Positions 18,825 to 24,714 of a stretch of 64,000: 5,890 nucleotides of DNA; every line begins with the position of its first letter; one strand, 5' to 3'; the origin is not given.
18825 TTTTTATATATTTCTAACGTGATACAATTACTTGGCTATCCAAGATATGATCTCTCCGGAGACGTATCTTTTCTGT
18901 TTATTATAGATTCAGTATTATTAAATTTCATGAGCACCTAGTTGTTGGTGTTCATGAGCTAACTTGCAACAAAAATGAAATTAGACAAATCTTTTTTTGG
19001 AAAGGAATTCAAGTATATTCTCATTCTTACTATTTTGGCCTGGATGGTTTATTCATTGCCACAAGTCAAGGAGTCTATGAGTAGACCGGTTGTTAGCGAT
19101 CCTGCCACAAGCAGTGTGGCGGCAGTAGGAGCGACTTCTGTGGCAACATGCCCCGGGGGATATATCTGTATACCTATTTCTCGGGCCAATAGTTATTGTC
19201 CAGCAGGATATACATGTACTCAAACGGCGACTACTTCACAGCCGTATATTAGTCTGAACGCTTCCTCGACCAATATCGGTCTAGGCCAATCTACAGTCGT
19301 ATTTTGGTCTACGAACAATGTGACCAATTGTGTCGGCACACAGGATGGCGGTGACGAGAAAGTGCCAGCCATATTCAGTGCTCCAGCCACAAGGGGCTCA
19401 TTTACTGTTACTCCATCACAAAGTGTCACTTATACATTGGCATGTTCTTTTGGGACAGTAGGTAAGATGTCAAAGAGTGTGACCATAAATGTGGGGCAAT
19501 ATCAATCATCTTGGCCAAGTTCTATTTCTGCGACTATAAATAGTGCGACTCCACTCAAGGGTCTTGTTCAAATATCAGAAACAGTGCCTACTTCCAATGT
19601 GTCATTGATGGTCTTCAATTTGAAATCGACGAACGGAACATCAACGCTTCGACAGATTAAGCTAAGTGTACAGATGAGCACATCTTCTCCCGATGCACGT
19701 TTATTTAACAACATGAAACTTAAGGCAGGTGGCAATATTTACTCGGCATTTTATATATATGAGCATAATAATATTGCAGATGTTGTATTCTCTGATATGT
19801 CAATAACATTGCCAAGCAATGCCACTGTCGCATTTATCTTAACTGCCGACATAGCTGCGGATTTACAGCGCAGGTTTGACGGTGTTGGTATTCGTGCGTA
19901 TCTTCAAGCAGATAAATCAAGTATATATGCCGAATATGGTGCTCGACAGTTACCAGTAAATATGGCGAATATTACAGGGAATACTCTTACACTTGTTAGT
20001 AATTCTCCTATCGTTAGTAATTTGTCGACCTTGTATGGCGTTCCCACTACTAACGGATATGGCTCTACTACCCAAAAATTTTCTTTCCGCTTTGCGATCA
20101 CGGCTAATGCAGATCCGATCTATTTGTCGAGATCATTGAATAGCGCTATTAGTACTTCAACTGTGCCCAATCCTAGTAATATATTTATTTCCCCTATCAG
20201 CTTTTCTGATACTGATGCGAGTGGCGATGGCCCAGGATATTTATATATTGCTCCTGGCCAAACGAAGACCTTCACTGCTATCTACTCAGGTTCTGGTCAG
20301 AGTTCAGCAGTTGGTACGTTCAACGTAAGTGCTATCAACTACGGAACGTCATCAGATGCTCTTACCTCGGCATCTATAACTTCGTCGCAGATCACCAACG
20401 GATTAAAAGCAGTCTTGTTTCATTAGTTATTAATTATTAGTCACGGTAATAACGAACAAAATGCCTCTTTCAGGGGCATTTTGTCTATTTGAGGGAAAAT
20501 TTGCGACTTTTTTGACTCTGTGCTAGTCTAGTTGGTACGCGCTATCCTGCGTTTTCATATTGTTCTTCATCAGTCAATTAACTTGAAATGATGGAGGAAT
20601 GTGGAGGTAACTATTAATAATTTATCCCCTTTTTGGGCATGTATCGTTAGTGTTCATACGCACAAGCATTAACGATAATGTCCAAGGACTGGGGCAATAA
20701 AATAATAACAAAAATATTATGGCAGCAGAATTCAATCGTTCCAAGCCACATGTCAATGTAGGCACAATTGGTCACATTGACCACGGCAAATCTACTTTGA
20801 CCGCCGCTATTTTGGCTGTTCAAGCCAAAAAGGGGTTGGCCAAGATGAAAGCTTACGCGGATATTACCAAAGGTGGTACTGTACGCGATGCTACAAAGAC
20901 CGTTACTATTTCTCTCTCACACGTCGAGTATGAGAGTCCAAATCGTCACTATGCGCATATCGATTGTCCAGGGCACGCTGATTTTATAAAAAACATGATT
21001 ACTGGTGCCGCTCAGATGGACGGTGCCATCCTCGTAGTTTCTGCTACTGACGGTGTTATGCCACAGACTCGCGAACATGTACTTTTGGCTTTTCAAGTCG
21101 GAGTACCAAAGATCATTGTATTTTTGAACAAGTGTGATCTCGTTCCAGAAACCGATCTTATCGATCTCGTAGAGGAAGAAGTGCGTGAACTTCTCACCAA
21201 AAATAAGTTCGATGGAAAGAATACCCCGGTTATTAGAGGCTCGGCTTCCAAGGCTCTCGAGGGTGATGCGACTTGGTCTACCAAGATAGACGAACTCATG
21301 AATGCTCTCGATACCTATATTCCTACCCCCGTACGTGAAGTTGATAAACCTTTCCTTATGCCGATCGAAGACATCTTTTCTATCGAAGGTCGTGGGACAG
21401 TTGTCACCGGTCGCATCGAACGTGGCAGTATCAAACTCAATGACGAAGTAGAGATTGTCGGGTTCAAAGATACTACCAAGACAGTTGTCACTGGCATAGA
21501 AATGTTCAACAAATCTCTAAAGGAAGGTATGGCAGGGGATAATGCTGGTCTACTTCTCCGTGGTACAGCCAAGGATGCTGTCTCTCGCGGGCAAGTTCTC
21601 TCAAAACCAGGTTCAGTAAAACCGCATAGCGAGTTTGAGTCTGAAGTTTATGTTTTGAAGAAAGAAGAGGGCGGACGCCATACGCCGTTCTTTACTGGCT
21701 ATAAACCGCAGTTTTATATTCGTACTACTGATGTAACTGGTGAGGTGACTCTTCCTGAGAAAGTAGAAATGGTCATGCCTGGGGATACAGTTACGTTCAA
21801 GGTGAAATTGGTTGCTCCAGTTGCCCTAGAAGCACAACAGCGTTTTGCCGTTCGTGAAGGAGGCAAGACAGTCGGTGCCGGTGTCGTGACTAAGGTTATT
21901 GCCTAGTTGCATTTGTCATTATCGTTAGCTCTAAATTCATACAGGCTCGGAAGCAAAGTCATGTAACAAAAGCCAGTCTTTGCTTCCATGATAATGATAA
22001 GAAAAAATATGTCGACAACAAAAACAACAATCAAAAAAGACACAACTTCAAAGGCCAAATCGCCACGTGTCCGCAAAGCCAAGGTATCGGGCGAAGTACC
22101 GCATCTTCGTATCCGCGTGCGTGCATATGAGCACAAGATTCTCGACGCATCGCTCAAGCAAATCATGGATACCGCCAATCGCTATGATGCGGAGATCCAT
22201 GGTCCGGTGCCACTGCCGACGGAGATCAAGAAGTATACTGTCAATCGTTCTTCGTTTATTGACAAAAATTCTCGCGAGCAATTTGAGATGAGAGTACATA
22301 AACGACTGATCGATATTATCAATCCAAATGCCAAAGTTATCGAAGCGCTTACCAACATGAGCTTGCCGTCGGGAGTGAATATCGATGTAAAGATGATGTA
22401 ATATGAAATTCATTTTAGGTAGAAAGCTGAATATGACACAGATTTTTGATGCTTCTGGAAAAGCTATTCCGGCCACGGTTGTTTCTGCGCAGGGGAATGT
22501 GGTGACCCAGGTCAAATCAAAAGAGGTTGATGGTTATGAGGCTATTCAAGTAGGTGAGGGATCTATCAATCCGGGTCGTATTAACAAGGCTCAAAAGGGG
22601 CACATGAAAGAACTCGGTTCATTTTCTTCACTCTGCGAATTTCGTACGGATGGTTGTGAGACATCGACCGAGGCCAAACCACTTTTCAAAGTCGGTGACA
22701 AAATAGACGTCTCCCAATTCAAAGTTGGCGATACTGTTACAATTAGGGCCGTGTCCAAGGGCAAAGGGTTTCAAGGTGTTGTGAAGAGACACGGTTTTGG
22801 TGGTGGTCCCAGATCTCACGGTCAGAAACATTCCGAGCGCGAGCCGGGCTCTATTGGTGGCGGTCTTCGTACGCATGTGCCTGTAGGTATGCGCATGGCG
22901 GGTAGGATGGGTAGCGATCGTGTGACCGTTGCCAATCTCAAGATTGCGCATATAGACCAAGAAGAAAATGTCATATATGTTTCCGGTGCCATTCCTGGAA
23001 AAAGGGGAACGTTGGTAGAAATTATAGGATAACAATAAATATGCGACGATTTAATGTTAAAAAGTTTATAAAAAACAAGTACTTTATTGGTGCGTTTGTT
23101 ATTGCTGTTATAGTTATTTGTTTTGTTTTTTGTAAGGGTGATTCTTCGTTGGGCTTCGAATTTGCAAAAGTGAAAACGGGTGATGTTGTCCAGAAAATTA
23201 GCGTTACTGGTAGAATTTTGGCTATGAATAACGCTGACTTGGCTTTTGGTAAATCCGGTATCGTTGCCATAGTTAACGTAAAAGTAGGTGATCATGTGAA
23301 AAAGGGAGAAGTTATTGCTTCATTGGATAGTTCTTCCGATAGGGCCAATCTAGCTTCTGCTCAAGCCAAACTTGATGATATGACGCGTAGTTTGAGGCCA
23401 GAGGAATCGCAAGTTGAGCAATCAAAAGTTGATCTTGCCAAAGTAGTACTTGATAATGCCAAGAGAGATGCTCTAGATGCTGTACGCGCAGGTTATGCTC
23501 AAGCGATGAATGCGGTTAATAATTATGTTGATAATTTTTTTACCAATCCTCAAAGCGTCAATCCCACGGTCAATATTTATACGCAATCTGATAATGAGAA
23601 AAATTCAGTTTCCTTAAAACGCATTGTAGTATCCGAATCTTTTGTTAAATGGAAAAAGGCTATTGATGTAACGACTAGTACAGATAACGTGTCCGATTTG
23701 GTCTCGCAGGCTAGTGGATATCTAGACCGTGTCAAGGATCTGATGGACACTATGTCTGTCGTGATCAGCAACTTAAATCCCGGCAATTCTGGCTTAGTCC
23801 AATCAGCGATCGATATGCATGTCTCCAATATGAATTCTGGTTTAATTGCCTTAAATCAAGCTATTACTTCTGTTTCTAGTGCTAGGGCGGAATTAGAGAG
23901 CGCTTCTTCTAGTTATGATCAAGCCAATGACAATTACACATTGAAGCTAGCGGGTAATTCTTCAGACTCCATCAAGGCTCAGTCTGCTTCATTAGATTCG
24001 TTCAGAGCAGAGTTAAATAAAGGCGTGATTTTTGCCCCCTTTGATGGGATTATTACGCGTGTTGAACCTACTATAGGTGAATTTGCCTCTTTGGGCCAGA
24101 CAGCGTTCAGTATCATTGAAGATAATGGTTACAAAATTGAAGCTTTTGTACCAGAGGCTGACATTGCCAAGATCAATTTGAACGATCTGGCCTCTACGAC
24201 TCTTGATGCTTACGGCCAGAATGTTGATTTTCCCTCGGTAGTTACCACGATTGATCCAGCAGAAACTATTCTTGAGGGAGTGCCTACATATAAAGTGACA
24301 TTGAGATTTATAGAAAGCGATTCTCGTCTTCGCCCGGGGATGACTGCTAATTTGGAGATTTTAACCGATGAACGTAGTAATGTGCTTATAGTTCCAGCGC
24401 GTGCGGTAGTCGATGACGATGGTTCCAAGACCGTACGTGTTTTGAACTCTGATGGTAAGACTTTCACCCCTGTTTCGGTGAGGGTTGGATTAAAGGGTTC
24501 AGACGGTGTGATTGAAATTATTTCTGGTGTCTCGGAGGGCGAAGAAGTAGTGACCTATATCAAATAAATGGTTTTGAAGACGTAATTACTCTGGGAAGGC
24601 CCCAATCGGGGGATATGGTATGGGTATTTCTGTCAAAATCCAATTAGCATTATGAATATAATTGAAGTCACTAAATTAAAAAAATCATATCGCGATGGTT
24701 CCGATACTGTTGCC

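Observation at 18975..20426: Paralogous secreted proteins sharing a tandem CPxG(Y/F)xC motif (second copy at 62234 to window end, with a peptidoglycan-binding domain)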

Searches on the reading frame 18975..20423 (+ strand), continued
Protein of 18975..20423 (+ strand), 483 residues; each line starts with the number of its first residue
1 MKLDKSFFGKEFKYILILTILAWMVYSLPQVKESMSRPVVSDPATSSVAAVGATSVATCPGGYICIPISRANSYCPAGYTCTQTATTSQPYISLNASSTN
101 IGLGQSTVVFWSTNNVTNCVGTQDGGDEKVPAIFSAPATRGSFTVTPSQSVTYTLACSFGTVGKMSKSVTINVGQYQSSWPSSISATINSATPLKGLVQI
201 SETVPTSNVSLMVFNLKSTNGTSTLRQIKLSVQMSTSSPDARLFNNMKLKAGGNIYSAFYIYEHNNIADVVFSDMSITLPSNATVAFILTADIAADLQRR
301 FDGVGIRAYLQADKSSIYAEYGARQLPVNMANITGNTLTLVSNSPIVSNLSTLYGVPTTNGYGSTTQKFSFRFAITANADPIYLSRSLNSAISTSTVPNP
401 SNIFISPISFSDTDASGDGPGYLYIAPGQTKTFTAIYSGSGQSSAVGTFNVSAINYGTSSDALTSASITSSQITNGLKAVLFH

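Call 86: list_cluster_members(proteins=[P0001, L001:11378-13243:+, window:60857-61654:+])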
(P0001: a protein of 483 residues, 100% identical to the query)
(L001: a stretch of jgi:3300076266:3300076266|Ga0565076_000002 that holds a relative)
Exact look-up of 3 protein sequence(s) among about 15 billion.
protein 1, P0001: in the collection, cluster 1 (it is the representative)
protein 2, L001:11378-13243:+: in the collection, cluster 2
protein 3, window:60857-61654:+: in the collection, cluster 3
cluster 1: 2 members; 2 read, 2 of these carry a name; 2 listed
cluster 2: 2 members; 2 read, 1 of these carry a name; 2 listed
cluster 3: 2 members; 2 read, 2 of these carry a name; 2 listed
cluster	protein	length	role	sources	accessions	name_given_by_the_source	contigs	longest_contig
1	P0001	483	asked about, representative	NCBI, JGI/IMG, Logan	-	hypothetical protein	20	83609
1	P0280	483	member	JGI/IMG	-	hypothetical protein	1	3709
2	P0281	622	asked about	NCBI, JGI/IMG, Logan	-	hypothetical protein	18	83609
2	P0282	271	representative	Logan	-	-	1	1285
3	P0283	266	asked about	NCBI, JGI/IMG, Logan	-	hypothetical protein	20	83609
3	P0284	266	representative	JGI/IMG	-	hypothetical protein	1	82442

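Call 90: fold_search(model_id=the predicted structure, library=pdb)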
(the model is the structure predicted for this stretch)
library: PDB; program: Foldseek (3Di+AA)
matches with E <= 10: 1724; with E <= 0.001: 38
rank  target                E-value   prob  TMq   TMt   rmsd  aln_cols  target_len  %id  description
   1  9e8a_A                3.2e-07  1.00  0.23  0.14  20.8       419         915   10  Integrin aIIbb3 bent conformation from human platelet membrane crude preparation (released 2025-10-15)
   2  8xen_A                9.5e-07  1.00  0.21  0.13  17.4       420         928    8  Cryo-EM structure of integrin ITGAV/ITGB3 complex, conformation 4 (released 2024-12-18)
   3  8t2v_A                1.4e-06  1.00  0.21  0.13  20.8       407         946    9  Cryo-EM Structures of Full-length Integrin alphaIIbbeta3 in Native Lipids (released 2023-07-26)
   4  4cak_A                2.4e-06  1.00  0.17  0.10  20.9       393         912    9  Three-dimensional reconstruction of intact human integrin alphaIIbbeta3 in a phospholipid bilayer nanodisc (released 2013-10-30)
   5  4neh_A                3.1e-06  1.00  0.21  0.11  20.7       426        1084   10  An internal ligand-bound, metastable state of a leukocyte integrin, aXb2 (released 2014-01-15)
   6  4nen_A                6.4e-06  1.00  0.19  0.10  21.0       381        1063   10  An internal ligand-bound, metastable state of a leukocyte integrin, aXb2 (released 2014-01-15)
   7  3k71_C                7.4e-06  1.00  0.20  0.13  19.1       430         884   10  Structure of integrin alphaX beta2 ectodomain (released 2010-01-12)
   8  3k71_A                7.4e-06  1.00  0.20  0.13  19.2       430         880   10  Structure of integrin alphaX beta2 ectodomain (released 2010-01-12)
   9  8xfg_A                7.4e-06  0.99  0.17  0.13  16.5       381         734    8  Cryo-EM structure of integrin ITGAV, ITGB3 and CYCLO (RGDFK) complex, conformation 1 (released 2024-12-18)
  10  3k71_E                7.8e-06  1.00  0.20  0.13  19.2       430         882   10  Structure of integrin alphaX beta2 ectodomain (released 2010-01-12)
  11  4mmx_A                8.3e-06  0.99  0.19  0.12  20.5       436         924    7  Integrin AlphaVBeta3 ectodomain bound to the tenth domain of Fibronectin (released 2014-03-26)
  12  8xei_A                9.1e-06  1.00  0.21  0.13  21.0       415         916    8  Cryo-EM structure of integrin ITGAV/ITGB3 complex, conformation 1 (released 2024-12-18)
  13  6avu_A                9.1e-06  0.99  0.19  0.12  17.8       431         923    8  Human alpha-V beta-3 Integrin (open conformation) in complex with the therapeutic antibody LM609 (released 2017-11-01)
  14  7nxd_A                1.6e-05  1.00  0.22  0.13  18.2       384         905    6  Cryo-EM structure of human integrin alpha5beta1 in the half-bent conformation (released 2021-08-25)
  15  3k6s_E                2.4e-05  0.99  0.20  0.13  19.2       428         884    9  Structure of integrin alphaXbeta2 ectodomain (released 2010-01-12)
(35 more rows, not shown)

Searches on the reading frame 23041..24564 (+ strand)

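Call 20: search_protein_families(library=pfam, proteins=[window:23041-24564:+], max_evalue=0.1)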
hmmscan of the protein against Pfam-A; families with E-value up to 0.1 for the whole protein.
window:23041-24564:+ (508 aa): 8 families
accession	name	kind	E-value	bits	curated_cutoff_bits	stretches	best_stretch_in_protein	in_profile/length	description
PF13437.12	HlyD_3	-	1.1e-15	58.7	22.2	1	329-433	1-106/106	HlyD family secretion protein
PF16576.10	HlyD_D23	-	8.6e-13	48.5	30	1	293-436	78-214/214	Barrel-sandwich domain of CusB or HlyD membrane-fusion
PF13533.13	Biotin_lipoyl_2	-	5.2e-07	29.8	29.8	1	69-96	5-32/32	Biotin-lipoyl like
PF00364.28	Biotin_lipoyl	-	0.0062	16.8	22.1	1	43-94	20-72/73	Biotin-requiring enzyme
PF07831.19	PYNP_C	-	0.0077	16.3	27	1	78-101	36-59/75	Pyrimidine nucleoside phosphorylase C-terminal domain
PF01551.29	Peptidase_M23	-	0.033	14.8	28.7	0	77-99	54-76/96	Peptidase family M23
PF13375.12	RnfC_N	-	0.041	14.3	25.6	0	75-123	41-89/101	RnfC Barrel sandwich hybrid domain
PF19438.4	LIN9_C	-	0.048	13.5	26.5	1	232-277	222-267/273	LIN9 C-terminal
